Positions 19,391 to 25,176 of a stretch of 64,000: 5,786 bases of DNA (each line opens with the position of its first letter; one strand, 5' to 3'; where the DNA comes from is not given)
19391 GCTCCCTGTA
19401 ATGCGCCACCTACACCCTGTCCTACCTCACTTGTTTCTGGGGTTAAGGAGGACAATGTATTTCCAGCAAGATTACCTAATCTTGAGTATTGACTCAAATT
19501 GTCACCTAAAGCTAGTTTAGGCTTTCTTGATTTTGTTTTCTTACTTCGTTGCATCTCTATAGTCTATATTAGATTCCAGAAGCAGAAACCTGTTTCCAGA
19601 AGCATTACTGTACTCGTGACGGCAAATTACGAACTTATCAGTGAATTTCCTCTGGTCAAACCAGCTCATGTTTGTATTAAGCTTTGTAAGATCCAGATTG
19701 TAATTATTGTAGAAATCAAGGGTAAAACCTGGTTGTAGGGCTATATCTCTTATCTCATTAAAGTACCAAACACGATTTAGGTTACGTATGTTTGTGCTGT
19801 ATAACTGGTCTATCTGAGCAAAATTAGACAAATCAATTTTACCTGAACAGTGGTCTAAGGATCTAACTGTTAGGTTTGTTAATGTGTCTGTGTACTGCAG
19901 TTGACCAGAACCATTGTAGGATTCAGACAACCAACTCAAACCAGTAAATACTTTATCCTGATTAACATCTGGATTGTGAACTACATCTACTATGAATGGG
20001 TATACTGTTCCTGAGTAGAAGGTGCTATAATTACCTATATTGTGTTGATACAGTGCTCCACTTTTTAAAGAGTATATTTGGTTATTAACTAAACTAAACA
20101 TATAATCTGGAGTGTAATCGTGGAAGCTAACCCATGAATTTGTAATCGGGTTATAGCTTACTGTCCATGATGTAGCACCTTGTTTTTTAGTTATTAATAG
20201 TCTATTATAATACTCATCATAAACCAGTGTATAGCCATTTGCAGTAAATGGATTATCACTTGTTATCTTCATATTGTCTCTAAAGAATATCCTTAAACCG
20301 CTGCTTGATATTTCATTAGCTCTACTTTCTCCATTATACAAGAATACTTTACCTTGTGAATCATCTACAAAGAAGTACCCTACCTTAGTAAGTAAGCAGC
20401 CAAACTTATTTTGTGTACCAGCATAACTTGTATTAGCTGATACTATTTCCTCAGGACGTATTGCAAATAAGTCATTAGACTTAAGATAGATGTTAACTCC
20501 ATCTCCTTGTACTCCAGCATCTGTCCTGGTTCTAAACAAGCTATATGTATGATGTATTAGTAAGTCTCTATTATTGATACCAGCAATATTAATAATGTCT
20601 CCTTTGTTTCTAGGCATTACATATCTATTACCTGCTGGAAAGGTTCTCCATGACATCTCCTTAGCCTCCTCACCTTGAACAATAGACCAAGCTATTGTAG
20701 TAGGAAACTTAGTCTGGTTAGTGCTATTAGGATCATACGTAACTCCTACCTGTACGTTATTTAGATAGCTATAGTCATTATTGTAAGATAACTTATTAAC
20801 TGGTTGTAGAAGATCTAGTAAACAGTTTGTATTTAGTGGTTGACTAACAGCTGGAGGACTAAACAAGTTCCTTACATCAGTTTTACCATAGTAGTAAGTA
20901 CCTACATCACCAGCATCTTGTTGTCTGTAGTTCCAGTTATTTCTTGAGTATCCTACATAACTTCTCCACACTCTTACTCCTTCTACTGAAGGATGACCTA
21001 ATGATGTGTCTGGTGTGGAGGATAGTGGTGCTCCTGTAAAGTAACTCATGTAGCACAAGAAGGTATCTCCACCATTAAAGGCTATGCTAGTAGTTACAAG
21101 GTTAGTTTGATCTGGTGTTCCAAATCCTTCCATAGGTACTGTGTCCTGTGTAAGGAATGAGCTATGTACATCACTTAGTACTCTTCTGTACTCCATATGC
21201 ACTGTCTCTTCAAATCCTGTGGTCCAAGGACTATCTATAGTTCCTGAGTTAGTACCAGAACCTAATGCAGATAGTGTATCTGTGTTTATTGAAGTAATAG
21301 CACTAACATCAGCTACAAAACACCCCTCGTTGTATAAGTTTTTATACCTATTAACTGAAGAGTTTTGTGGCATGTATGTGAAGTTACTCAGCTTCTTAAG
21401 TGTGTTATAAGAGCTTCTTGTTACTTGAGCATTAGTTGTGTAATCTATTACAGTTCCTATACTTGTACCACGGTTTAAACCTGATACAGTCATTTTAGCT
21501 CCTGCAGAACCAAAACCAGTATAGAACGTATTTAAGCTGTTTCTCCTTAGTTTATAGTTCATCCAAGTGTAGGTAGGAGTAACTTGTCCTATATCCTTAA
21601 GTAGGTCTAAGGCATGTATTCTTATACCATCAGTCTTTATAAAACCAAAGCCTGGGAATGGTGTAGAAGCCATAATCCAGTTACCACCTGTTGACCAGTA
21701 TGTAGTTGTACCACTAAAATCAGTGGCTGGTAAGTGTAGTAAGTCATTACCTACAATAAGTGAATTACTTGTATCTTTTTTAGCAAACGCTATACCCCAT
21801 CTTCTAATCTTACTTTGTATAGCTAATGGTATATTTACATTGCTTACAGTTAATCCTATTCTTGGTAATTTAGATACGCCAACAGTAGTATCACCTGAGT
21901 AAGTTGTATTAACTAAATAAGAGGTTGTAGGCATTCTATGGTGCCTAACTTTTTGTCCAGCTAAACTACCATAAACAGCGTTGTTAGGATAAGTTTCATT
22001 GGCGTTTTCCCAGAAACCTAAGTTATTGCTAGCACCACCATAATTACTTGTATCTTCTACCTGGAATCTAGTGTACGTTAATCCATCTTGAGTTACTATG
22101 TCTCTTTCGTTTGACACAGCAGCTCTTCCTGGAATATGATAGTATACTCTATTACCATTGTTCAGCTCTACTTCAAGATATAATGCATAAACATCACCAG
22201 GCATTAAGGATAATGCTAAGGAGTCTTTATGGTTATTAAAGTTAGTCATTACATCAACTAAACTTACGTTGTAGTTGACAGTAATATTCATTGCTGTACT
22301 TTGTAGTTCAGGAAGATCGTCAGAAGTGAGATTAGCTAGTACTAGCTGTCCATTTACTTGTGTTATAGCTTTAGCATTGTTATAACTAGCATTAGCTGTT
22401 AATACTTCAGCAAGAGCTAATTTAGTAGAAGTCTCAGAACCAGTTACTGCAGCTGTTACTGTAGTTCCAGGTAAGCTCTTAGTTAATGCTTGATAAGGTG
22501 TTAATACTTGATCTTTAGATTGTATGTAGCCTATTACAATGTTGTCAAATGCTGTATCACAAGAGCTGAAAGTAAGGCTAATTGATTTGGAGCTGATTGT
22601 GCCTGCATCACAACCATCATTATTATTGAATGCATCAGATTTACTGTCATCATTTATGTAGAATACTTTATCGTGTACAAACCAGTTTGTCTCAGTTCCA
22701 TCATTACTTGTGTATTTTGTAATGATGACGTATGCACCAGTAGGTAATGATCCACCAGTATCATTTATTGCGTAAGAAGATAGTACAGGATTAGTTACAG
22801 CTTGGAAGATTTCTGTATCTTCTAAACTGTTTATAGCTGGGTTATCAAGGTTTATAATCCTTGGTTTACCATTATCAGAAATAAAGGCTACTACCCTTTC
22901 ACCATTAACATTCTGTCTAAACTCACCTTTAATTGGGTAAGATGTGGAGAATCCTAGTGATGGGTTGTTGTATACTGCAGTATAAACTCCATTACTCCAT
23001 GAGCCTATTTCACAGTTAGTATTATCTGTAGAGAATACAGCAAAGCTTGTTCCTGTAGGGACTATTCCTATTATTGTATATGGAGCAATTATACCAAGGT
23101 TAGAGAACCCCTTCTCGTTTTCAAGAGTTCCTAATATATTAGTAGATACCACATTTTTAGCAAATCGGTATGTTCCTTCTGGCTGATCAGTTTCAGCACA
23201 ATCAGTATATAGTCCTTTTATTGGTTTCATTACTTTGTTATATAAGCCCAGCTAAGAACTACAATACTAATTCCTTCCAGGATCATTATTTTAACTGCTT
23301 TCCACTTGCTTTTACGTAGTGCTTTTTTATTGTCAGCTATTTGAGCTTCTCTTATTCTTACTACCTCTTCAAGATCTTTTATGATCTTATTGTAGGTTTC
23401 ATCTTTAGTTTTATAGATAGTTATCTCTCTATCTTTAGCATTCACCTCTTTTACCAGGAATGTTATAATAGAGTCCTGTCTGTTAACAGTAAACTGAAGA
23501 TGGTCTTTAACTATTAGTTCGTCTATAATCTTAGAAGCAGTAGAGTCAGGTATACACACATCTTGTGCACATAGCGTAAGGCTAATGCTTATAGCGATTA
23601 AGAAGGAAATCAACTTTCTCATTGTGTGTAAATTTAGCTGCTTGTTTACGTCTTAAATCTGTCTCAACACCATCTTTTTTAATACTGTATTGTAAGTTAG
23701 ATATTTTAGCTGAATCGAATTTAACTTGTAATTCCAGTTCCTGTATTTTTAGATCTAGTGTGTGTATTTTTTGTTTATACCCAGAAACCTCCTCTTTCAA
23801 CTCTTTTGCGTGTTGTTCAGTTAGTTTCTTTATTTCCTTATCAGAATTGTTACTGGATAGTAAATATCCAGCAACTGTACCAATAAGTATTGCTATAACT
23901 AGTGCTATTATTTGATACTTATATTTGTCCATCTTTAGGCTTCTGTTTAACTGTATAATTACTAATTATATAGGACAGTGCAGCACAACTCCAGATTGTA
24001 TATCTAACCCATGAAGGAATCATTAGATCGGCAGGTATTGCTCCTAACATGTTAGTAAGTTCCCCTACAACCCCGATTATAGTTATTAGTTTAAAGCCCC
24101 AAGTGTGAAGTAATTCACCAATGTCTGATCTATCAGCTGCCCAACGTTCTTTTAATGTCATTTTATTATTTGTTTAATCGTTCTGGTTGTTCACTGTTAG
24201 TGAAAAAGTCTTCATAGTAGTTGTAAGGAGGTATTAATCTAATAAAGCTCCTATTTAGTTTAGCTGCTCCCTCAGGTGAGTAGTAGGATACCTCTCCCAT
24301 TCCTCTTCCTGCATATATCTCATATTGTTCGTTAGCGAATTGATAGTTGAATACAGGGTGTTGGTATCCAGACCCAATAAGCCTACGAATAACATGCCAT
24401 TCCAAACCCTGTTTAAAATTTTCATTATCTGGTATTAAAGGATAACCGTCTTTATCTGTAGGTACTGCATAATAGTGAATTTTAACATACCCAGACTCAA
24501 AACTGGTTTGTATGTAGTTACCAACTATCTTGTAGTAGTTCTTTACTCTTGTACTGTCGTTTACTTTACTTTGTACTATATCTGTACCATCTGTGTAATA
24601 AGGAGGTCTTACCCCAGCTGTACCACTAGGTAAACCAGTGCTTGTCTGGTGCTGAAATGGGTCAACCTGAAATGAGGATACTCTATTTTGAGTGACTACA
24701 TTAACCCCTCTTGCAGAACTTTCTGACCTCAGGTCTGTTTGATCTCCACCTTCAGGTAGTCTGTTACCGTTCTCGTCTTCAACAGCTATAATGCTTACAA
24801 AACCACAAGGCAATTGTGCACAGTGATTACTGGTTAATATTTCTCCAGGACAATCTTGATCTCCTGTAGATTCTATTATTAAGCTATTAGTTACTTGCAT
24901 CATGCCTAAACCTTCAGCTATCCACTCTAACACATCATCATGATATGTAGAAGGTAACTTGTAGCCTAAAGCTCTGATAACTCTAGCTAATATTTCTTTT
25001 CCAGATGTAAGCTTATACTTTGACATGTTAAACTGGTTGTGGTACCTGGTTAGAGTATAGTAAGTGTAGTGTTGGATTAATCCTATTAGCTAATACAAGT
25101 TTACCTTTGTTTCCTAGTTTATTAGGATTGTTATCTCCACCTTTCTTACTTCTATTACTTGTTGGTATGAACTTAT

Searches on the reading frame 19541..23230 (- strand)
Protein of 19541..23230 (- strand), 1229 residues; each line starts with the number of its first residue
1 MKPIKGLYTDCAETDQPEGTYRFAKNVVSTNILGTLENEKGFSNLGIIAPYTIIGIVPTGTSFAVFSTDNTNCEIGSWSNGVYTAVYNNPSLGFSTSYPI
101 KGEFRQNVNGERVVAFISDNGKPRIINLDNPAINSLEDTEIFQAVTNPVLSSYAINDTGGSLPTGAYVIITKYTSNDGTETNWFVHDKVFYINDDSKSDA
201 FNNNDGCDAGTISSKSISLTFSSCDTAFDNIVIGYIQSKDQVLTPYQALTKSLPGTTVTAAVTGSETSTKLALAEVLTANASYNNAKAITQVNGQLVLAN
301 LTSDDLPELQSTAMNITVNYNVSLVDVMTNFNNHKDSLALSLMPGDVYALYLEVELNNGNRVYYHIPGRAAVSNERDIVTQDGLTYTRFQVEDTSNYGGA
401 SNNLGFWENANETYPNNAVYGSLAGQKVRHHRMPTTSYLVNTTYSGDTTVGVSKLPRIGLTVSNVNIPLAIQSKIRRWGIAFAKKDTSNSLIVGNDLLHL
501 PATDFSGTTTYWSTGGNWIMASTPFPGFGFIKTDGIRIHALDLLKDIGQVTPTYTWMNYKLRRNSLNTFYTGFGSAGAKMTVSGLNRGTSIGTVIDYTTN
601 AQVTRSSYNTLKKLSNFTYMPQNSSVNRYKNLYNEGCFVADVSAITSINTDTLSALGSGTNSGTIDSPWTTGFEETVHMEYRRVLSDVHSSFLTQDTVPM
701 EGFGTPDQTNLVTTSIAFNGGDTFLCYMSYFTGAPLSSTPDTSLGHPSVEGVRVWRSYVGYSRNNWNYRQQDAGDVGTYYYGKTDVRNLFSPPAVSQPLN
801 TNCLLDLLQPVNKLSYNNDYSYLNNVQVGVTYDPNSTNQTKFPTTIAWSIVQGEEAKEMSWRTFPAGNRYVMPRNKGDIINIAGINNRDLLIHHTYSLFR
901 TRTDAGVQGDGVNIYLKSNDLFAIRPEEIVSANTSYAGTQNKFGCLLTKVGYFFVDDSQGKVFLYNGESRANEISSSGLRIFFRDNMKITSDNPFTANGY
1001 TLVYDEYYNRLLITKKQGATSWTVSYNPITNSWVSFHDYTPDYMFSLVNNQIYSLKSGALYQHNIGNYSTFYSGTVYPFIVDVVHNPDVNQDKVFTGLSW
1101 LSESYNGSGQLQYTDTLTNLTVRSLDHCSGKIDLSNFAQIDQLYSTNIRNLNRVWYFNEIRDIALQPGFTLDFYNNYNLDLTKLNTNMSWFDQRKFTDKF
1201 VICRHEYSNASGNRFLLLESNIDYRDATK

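Call 83: search_protein_families(library=pfam, proteins=[window:19541-23230:-], max_evalue=0.001)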
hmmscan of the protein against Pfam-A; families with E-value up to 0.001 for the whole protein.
window:19541-23230:- (1229 aa): 1 family
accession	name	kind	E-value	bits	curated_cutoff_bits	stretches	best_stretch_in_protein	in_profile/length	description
PF25729.1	crAss_MUZ_C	-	7.6e-07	29.9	27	1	1066-1149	1-81/83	Crassvirus muzzle protein C-terminal domain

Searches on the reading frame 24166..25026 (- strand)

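Call 83: search_protein_families(library=pfam, proteins=[window:24166-25026:-], max_evalue=0.001)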
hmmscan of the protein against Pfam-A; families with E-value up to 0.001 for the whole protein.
window:24166-25026:- (286 aa): 1 family
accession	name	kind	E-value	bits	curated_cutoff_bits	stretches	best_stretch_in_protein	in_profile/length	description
PF24228.1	CrAss_Ring_1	-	1.3e-32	113.7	27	1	3-284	2-267/272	Phage tail ring protein 1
